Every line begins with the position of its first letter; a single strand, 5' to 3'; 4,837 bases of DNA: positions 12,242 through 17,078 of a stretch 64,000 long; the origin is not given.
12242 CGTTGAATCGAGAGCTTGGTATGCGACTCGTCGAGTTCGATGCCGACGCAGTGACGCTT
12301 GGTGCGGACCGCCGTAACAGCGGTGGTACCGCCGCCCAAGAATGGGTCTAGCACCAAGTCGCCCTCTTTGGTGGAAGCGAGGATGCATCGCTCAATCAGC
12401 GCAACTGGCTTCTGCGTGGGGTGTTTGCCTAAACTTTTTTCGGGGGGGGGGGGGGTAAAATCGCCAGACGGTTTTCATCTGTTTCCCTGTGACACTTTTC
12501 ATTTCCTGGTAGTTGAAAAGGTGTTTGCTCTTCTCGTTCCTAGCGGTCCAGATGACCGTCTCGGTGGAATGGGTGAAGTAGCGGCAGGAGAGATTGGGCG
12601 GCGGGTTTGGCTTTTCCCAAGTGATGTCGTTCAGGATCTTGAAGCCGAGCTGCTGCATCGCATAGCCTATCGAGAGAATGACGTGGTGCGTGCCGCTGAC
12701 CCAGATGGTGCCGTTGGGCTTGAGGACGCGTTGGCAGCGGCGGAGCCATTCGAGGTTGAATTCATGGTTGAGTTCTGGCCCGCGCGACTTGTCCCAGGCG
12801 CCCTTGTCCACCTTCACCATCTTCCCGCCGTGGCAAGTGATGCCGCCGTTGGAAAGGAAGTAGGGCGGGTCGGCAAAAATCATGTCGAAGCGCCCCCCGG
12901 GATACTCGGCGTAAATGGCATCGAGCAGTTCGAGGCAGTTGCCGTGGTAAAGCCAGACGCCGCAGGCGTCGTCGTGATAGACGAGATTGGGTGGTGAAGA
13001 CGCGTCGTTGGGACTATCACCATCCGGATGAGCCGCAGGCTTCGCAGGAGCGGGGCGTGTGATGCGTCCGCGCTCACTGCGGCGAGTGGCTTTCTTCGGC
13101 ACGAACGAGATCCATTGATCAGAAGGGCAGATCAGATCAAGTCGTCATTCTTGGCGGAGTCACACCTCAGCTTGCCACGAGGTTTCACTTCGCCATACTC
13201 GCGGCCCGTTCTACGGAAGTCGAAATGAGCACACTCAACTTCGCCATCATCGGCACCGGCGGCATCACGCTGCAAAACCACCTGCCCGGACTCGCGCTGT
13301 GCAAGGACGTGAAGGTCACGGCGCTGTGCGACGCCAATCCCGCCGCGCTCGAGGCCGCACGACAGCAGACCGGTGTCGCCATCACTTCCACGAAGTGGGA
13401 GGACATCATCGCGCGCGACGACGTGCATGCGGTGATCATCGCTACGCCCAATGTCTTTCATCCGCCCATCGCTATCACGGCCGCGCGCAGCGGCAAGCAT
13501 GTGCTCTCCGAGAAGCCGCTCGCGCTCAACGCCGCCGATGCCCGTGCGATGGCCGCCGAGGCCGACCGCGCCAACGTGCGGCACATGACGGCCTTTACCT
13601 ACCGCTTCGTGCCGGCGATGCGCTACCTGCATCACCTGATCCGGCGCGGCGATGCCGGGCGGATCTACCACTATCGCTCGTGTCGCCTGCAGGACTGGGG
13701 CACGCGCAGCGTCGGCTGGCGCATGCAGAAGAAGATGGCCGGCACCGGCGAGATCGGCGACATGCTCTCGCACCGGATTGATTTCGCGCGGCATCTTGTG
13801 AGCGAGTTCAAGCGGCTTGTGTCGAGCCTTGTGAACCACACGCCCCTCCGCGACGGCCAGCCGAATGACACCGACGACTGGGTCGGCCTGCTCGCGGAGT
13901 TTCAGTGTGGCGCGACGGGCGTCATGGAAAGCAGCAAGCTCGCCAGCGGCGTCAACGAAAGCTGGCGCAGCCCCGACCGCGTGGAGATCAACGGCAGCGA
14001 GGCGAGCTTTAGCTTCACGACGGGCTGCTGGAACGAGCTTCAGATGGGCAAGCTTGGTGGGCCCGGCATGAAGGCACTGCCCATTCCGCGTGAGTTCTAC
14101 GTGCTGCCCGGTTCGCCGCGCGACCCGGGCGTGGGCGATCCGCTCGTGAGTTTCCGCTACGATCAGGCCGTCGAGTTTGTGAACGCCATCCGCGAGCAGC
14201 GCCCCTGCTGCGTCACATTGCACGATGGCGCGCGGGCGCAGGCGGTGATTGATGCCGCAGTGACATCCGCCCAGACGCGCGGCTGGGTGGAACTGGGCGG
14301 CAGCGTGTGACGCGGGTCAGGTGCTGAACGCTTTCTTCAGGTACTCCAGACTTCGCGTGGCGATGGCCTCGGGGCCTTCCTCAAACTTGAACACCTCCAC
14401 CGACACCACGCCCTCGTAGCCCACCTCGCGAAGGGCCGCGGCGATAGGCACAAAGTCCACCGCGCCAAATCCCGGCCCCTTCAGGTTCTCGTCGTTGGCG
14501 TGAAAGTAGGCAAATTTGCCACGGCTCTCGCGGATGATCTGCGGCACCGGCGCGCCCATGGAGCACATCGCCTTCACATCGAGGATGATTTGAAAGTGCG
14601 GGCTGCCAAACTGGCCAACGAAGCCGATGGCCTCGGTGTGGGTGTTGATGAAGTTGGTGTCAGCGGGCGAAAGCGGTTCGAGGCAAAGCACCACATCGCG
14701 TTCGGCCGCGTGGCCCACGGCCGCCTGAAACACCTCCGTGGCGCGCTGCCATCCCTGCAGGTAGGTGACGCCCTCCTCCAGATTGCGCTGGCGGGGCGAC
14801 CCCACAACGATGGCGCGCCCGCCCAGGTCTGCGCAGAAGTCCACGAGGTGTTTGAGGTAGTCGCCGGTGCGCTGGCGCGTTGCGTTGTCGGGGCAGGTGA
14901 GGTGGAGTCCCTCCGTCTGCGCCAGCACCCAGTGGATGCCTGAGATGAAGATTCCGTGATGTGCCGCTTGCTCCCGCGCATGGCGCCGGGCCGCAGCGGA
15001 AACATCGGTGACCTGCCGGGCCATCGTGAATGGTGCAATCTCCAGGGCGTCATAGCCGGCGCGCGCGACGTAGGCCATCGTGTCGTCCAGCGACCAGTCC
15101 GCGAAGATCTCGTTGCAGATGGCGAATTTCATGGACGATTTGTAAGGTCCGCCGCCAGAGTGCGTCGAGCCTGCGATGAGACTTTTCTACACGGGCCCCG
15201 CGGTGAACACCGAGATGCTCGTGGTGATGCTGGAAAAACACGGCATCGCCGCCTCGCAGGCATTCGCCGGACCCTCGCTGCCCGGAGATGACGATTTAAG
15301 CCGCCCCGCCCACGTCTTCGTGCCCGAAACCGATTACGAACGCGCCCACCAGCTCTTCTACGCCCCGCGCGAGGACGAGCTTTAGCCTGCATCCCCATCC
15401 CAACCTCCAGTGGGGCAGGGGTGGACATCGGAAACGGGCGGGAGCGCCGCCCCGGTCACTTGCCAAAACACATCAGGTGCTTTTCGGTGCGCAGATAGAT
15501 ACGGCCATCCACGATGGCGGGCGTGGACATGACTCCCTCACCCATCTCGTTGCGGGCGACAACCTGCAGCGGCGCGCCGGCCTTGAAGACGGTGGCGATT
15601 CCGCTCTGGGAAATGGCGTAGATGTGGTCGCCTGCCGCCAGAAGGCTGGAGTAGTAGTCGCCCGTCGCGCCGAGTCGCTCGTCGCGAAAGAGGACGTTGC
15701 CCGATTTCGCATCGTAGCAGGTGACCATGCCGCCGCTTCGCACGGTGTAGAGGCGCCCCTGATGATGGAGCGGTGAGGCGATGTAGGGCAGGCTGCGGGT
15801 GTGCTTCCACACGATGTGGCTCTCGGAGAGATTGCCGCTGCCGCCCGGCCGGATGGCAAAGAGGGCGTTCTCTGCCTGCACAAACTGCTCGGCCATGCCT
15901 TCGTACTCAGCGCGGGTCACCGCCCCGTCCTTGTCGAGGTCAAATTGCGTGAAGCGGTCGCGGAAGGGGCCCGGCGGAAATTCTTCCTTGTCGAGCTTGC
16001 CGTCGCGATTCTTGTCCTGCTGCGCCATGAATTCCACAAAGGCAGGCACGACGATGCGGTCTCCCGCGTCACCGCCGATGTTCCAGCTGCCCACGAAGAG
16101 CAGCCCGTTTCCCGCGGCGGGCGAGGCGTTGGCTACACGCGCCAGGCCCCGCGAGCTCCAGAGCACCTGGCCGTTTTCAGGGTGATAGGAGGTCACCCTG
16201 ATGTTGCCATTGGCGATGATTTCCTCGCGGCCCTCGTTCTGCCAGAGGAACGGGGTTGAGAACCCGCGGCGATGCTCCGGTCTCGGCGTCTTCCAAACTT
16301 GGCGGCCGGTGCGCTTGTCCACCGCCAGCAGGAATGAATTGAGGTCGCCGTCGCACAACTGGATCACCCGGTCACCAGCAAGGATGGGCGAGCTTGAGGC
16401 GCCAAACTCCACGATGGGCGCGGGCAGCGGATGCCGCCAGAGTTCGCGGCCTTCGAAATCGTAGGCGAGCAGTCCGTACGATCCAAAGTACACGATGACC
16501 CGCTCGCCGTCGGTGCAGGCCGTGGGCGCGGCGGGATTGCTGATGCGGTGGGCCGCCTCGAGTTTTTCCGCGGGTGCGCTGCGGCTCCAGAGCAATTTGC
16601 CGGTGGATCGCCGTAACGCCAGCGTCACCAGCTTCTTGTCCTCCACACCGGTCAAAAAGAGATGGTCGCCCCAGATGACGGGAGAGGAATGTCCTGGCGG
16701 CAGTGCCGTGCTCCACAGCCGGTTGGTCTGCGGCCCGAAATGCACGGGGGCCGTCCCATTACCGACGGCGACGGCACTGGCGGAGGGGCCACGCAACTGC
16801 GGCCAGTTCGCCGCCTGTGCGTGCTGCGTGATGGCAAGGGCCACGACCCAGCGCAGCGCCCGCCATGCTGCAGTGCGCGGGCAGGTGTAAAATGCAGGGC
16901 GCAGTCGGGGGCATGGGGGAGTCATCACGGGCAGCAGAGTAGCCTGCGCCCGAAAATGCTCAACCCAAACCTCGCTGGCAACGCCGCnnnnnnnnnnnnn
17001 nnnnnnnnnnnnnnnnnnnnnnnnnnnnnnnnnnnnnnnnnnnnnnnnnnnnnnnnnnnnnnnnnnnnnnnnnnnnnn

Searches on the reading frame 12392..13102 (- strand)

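Call 87: search_protein_families(library=pfam, proteins=[window:12392-13102:-], max_evalue=0.00001)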
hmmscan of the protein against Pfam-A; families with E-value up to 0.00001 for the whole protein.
window:12392-13102:- (236 aa): 1 family
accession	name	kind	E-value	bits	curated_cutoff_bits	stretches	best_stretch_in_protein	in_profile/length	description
PF01555.25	N6_N4_Mtase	-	1.4e-28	100.8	26.7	1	73-213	2-144/221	DNA methylase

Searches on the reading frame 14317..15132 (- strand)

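Call 88: search_protein_families(library=pfam, proteins=[window:14317-15132:-], max_evalue=0.00001)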
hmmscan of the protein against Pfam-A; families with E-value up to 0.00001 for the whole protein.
window:14317-15132:- (271 aa): 1 family
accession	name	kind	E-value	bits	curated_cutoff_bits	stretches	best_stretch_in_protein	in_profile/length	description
PF01261.30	AP_endonuc_2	-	1.2e-37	130.4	31.1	1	20-267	2-248/249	Xylose isomerase-like TIM barrel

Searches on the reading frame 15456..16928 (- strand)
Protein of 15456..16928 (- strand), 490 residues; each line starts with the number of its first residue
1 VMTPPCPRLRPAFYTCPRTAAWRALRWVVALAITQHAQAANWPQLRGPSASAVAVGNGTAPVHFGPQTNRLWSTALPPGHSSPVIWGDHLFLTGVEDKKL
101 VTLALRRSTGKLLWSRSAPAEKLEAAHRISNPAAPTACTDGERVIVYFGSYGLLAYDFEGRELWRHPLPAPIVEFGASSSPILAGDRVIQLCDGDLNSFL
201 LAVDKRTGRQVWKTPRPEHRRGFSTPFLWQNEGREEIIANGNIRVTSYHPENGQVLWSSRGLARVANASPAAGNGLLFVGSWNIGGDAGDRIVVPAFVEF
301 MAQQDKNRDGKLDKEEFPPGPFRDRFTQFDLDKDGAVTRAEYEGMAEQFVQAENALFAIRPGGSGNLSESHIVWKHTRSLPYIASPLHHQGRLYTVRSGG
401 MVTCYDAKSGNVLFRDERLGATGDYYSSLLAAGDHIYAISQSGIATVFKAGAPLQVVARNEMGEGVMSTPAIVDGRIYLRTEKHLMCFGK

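Call 88: search_protein_families(library=pfam, proteins=[window:15456-16928:-], max_evalue=0.00001)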
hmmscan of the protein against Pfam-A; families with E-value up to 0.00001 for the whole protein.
window:15456-16928:- (490 aa): 4 families
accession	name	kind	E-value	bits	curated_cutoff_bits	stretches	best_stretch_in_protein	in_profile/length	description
PF13360.13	PQQ_2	-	7e-24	85.2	27.6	1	69-222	14-152/233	Outer membrane protein assembly factor BamB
PF13570.13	Beta-prop_ACSF4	-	9.5e-10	38.8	133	0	136-260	96-211/329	Beta-alanine-activating enzyme, beta-propeller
PF13202.12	EF-hand_5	-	8.2e-09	35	25.9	0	322-343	1-22/25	EF hand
PF00036.39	EF-hand_1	-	4.2e-07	29.5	25.4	0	298-317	3-22/29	EF hand domain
